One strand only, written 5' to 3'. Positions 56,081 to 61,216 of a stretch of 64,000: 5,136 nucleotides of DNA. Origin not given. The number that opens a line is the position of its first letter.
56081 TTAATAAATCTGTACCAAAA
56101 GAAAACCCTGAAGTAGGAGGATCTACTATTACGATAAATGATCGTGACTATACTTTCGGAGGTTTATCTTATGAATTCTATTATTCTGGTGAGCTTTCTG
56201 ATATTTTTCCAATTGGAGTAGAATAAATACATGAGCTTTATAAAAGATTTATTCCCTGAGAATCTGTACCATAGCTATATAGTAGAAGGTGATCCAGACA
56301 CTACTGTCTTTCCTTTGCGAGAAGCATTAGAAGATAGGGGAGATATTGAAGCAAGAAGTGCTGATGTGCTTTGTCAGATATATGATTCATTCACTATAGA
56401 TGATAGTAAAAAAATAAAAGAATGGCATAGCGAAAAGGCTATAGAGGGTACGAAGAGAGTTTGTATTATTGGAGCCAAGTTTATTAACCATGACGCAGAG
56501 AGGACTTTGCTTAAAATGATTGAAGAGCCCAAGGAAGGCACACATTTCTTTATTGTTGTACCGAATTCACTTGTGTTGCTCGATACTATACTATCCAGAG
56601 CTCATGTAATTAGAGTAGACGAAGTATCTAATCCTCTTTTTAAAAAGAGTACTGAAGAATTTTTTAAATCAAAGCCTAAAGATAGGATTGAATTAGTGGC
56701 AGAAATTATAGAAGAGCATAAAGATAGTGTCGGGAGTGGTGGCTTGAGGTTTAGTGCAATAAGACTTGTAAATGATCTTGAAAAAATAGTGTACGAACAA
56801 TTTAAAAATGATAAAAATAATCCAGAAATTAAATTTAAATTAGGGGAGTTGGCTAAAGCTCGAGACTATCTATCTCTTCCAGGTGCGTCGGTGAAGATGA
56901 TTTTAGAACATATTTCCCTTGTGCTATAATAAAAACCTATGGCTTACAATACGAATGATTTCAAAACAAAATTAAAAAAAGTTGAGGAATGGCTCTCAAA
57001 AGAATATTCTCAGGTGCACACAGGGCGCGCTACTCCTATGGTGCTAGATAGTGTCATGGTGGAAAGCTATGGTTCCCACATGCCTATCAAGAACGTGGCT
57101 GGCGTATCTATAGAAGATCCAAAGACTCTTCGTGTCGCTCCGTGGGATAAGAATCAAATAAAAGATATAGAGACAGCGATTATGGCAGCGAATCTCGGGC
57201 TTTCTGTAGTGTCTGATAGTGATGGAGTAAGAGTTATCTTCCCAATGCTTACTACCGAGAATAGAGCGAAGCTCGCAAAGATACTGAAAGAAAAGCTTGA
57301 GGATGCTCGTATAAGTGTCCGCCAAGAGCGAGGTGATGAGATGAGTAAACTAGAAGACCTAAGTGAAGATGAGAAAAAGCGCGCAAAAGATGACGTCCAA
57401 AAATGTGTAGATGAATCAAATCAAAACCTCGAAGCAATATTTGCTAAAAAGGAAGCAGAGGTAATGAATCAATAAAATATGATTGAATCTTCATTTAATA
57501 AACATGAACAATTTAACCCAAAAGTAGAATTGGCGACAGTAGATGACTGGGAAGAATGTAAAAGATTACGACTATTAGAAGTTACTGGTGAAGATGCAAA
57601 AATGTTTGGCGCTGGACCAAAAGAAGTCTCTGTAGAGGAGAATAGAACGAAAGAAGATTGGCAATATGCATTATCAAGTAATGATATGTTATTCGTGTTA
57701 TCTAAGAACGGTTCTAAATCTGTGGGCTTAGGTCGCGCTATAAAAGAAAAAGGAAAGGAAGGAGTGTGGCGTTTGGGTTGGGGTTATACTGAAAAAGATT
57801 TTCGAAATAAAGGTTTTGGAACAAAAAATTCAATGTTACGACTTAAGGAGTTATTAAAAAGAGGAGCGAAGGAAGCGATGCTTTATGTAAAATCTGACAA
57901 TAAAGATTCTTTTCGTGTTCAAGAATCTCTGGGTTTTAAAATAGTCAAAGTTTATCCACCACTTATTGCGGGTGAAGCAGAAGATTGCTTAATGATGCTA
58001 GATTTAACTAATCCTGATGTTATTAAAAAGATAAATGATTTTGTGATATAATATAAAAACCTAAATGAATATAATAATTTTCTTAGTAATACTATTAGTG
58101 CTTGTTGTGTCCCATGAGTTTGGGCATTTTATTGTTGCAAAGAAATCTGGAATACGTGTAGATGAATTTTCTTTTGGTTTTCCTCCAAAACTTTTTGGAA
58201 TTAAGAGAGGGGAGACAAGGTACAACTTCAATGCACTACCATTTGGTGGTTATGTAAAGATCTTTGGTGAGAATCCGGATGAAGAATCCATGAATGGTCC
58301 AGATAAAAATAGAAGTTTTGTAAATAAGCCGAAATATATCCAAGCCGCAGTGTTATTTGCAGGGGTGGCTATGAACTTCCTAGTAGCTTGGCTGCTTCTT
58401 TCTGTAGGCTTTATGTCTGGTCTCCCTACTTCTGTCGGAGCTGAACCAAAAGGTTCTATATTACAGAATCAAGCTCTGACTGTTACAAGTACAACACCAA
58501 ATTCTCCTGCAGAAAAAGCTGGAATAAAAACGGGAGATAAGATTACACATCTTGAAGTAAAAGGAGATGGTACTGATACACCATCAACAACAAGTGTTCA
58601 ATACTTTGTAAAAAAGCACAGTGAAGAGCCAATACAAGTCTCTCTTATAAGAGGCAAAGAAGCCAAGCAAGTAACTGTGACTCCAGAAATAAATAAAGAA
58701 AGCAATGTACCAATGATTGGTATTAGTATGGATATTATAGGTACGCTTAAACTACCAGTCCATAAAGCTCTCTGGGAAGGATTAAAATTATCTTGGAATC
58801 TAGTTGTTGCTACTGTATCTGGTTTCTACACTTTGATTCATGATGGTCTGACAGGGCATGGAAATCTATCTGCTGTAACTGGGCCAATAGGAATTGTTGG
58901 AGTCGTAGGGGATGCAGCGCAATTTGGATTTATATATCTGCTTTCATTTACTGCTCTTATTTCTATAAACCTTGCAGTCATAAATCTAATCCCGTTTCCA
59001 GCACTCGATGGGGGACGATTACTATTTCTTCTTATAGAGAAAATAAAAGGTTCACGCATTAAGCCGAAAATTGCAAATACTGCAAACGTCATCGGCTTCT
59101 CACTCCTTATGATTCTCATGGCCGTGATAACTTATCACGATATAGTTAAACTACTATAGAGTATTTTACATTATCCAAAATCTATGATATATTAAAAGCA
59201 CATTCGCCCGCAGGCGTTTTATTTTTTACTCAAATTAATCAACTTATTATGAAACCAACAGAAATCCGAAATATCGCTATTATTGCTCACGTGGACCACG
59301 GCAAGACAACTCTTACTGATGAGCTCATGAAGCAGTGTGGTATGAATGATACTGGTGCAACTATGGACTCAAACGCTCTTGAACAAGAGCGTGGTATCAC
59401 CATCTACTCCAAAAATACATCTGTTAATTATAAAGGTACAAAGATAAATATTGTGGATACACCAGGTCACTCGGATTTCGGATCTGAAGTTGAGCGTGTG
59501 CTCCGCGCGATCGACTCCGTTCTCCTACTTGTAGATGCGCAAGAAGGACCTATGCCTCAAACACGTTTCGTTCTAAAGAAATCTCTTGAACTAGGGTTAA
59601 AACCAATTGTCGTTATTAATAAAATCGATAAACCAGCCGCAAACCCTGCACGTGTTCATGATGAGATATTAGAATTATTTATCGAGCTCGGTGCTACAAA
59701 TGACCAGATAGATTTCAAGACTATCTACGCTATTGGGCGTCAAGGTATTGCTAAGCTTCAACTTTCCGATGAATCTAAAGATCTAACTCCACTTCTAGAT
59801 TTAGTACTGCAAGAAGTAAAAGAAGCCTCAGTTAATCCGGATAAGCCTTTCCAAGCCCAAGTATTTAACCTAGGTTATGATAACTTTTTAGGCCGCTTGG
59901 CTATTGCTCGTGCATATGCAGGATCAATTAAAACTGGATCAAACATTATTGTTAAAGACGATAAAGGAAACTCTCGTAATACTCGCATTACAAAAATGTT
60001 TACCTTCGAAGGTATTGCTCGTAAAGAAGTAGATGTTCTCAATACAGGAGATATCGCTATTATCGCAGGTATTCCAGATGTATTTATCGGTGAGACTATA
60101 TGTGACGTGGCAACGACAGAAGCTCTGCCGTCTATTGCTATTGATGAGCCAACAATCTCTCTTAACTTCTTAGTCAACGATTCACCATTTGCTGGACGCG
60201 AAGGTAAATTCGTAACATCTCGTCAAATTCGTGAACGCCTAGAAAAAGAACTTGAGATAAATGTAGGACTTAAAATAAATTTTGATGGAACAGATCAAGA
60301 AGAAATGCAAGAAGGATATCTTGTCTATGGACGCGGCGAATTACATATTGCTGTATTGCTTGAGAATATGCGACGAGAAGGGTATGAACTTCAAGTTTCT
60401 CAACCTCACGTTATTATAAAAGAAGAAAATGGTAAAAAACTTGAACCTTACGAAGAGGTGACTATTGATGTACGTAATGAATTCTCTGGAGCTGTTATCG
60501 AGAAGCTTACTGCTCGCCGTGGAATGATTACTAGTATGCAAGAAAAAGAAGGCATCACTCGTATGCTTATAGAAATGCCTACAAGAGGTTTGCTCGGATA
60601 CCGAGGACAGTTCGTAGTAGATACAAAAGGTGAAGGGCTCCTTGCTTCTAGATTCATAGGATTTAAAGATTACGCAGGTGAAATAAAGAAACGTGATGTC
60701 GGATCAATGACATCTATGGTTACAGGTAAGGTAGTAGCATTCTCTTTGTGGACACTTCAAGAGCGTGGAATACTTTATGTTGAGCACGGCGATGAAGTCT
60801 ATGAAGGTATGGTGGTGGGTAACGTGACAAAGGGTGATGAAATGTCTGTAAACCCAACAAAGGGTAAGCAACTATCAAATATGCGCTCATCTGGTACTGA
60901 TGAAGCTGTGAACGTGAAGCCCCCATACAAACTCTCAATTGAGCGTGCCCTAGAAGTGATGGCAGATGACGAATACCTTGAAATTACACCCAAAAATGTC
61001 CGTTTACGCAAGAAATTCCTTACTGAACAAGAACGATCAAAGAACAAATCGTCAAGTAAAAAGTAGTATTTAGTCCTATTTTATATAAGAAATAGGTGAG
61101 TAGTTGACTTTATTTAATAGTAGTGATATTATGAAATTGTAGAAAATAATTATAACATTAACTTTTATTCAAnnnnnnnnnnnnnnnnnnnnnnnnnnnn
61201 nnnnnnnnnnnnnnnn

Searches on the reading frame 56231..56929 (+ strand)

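Call 27: search_protein_families(library=pfam, proteins=[window:56231-56929:+], max_evalue=0.001)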
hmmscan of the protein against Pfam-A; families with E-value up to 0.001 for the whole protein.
window:56231-56929:+ (232 aa): 1 family
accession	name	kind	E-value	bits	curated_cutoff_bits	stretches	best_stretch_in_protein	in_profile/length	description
PF13177.12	DNA_pol3_delta2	-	2.1e-14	54.3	27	1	53-131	80-159/161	DNA polymerase III, delta subunit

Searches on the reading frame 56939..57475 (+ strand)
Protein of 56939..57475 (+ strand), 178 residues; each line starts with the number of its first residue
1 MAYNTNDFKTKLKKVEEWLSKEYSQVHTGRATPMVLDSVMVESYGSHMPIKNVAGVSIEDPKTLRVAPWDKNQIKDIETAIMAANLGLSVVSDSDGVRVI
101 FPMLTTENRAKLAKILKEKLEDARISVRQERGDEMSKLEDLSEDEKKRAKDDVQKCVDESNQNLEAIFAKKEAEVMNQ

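Call 27: search_protein_families(library=pfam, proteins=[window:56939-57475:+], max_evalue=0.001)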
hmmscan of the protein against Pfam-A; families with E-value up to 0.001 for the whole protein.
window:56939-57475:+ (178 aa): 1 family
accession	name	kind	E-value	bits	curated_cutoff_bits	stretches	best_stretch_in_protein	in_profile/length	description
PF01765.24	RRF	-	3e-48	164.2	29.7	1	19-176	1-164/164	Ribosome recycling factor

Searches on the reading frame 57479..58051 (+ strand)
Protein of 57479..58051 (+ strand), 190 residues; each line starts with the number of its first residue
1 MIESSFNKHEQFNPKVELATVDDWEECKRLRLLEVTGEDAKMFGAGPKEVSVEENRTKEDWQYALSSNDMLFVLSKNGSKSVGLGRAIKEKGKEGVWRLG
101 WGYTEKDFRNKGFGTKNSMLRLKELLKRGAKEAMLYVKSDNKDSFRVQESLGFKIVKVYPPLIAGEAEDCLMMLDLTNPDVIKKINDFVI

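Call 27: search_protein_families(library=pfam, proteins=[window:57479-58051:+], max_evalue=0.001)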
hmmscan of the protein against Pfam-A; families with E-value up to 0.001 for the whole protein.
window:57479-58051:+ (190 aa): 3 families
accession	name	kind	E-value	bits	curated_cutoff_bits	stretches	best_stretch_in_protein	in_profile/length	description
PF13302.13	Acetyltransf_3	-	1.1e-06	29.8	25.4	1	42-154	25-138/138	Acetyltransferase (GNAT) domain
PF00583.31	Acetyltransf_1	-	5.7e-06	27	20.7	1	53-153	19-116/116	Acetyltransferase (GNAT) family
PF08445.16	FR47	-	4.9e-05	23.7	22.1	1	99-155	24-79/86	FR47-like protein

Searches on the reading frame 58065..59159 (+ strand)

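Call 27: search_protein_families(library=pfam, proteins=[window:58065-59159:+], max_evalue=0.001)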
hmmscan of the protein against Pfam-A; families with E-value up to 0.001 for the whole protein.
window:58065-59159:+ (364 aa): 4 families
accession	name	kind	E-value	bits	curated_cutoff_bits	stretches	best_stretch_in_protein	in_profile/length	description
PF02163.28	Peptidase_M50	-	1.6e-58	198.1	27.2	1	6-351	2-221/221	Peptidase family M50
PF13180.12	PDZ_2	-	4.9e-07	30.4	27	1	136-206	12-79/80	PDZ domain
PF17820.7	PDZ_6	-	3.3e-05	24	27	1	140-162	2-24/54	PDZ domain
PF00595.29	PDZ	-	5.6e-05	23.9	23.2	1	122-178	10-65/81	PDZ domain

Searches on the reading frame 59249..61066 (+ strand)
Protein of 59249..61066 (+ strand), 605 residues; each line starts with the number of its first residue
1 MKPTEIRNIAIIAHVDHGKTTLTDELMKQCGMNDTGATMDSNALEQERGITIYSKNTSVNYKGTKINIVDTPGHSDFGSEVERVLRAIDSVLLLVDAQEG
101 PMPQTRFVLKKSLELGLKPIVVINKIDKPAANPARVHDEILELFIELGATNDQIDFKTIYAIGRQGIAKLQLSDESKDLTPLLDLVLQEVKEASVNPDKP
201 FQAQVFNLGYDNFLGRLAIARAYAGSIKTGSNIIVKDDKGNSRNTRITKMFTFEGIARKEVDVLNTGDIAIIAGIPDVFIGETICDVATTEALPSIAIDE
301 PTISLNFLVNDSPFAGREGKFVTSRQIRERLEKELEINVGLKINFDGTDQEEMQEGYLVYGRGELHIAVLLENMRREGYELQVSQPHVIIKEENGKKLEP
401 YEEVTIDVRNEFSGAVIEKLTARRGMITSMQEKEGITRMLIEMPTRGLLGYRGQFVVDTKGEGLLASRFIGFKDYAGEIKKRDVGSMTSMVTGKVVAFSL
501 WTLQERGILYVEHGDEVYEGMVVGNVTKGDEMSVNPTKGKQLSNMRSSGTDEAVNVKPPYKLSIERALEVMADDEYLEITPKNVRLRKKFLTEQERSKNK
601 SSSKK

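Call 27: search_protein_families(library=pfam, proteins=[window:59249-61066:+], max_evalue=0.001)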
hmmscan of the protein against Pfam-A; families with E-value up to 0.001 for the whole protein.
window:59249-61066:+ (605 aa): 9 families
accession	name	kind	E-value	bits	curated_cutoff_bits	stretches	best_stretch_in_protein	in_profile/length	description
PF00009.33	GTP_EFTU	-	4.7e-52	176.8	26.5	1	5-188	2-184/188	Elongation factor Tu GTP binding domain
PF21018.2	BipA_C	-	1.4e-39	134.7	23.8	1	485-592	2-109/110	TypA/BipA C-terminal domain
PF00679.30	EFG_C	-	3.4e-20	72.3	27.9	1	397-481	2-87/89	Elongation factor G C-terminus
PF03144.31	GTP_EFTU_D2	-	1.3e-09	38.7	30.3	1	215-285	1-73/73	Elongation factor Tu domain 2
PF01926.29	MMR_HSR1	-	6.6e-08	33.1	21.9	1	9-125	2-113/113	50S ribosome-binding GTPase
PF22042.2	EF-G_D2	-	2.2e-07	31.3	27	1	200-286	1-83/84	Elongation factor G domain 2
PF02421.24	FeoB_N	-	0.00016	21.7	27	1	48-142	31-131/156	Ferrous iron transport protein B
PF00735.24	Septin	-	0.0005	19.9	26.2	1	9-77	7-75/280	Septin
PF09439.16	SRPRB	-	0.00057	19.8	25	0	7-91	4-73/178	Signal recognition particle receptor beta subunit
